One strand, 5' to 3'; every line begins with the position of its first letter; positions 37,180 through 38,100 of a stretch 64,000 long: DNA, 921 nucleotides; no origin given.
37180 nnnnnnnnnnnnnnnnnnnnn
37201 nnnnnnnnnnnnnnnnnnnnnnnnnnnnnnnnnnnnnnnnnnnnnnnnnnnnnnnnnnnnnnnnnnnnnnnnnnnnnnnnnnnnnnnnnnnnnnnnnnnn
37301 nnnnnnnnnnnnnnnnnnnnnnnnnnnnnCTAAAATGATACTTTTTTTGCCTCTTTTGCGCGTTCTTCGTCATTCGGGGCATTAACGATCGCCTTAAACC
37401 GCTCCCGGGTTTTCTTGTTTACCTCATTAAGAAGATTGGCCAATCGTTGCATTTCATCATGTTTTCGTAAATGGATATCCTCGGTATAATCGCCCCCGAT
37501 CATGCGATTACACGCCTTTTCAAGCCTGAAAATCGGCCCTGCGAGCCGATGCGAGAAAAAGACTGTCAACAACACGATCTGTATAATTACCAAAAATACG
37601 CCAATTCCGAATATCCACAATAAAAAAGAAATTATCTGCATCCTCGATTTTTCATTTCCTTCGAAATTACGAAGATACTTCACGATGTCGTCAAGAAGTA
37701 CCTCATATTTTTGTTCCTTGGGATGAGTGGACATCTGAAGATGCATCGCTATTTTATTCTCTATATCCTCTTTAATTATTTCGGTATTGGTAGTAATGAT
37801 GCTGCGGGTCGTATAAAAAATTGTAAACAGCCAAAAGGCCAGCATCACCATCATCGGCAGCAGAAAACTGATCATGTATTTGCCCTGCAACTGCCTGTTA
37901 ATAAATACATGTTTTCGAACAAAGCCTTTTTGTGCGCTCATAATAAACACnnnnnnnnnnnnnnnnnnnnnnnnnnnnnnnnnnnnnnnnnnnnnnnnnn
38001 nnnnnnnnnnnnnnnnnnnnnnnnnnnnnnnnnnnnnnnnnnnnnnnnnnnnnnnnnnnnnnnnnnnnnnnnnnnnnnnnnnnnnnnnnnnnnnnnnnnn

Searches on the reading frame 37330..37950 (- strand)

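Call 82: search_protein_families(library=pfam, proteins=[window:37330-37950:-], max_evalue=0.0001)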
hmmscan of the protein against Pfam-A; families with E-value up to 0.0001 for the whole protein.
window:37330-37950:- (206 aa): 1 family
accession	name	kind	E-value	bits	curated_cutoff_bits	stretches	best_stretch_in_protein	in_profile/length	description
PF00672.30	HAMP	-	9.7e-05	23.1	25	0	131-176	1-46/53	HAMP domain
